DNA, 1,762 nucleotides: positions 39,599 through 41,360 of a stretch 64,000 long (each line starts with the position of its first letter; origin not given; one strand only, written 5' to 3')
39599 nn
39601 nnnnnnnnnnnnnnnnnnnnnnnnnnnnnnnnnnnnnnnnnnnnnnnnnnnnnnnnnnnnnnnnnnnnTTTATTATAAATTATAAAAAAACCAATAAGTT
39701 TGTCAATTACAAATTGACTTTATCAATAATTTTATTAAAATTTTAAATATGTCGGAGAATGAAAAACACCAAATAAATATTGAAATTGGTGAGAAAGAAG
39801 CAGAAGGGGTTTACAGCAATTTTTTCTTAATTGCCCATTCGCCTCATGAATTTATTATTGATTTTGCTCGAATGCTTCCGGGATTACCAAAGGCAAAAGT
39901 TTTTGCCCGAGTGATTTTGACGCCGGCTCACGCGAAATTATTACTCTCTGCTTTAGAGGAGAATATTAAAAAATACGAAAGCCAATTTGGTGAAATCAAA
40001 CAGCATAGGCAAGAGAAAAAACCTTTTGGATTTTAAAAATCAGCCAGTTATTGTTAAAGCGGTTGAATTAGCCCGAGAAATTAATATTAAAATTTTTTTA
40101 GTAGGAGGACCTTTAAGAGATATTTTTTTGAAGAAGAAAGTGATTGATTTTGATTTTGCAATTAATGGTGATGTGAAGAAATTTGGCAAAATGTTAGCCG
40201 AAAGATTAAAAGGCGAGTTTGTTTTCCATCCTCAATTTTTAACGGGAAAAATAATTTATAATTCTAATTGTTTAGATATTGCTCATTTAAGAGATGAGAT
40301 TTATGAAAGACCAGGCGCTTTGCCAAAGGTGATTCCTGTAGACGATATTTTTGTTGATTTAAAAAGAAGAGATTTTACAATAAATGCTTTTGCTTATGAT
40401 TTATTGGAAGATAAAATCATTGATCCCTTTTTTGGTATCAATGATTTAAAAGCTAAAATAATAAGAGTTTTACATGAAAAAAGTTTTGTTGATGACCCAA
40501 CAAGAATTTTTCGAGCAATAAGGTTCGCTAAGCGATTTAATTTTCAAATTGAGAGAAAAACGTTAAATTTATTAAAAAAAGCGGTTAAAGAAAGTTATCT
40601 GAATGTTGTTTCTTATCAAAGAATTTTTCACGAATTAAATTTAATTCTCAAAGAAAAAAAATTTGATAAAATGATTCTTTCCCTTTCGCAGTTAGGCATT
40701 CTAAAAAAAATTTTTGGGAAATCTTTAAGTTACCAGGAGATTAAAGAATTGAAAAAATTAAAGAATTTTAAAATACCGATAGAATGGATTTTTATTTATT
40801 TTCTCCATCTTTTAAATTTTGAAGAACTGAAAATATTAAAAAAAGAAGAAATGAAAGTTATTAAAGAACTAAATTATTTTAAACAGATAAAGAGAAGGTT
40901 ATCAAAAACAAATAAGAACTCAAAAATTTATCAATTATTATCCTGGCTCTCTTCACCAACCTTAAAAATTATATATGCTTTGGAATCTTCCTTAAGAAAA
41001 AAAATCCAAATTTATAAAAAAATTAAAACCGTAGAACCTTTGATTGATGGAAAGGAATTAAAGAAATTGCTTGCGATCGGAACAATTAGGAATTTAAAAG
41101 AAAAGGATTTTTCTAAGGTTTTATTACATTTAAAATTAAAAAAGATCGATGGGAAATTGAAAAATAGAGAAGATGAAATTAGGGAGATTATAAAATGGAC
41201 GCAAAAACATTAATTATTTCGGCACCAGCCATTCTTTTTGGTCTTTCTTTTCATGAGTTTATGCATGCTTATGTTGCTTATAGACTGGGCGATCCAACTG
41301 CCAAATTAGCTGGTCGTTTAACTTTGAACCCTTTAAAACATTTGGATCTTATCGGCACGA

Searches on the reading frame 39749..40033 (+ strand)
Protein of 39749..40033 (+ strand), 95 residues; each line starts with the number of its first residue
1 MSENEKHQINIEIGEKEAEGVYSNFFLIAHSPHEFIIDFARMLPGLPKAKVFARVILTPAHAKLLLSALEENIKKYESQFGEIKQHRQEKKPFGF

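Call 27: search_protein_families(library=pfam, proteins=[window:39749-40033:+], max_evalue=0.001)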
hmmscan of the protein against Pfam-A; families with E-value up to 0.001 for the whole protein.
window:39749-40033:+ (95 aa): 1 family
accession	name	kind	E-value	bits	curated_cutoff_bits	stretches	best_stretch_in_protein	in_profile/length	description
PF11950.13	DUF3467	-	1.9e-29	102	25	1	4-85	4-92/92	Protein of unknown function (DUF3467)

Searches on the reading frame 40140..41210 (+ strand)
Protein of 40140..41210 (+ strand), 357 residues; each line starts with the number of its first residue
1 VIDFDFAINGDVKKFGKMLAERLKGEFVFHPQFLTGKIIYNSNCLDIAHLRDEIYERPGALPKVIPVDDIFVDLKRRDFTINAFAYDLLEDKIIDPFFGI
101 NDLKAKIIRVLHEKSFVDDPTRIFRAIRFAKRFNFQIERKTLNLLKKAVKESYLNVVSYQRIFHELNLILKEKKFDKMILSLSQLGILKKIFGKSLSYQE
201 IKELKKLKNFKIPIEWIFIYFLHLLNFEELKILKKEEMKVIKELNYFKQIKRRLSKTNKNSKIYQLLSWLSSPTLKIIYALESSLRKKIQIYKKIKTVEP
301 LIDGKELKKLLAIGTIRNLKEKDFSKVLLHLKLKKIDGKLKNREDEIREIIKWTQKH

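Call 19: find_related_loci(query=window:40140-41210:+, collection=metagenome_contigs, flank=10000)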
Query window:40140-41210:+ (357 aa) in metagenome_contigs; peptide patterns used: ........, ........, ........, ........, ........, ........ (x = any residue, [..] = any of these).
600 stretches matched a pattern (row limit reached: there are more); 9 encode a relative of the query (tblastn E <= 1e-3); 9 distinct loci.
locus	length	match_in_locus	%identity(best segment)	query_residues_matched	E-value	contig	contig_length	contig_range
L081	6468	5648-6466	100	1-273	2e-179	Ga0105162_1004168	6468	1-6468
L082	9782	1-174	100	300-357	1e-29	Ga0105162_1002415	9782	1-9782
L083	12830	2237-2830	34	3-210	1e-25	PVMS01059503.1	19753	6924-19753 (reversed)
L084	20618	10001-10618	32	3-223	6e-25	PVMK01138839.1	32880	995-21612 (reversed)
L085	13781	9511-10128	33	3-223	6e-24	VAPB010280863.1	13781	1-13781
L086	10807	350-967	32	3-223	6e-24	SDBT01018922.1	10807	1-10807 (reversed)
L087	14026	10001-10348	42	73-188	7e-20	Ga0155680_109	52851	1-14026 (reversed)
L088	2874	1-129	98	202-244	1e-18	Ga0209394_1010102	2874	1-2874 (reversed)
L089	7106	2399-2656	28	64-149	2e-8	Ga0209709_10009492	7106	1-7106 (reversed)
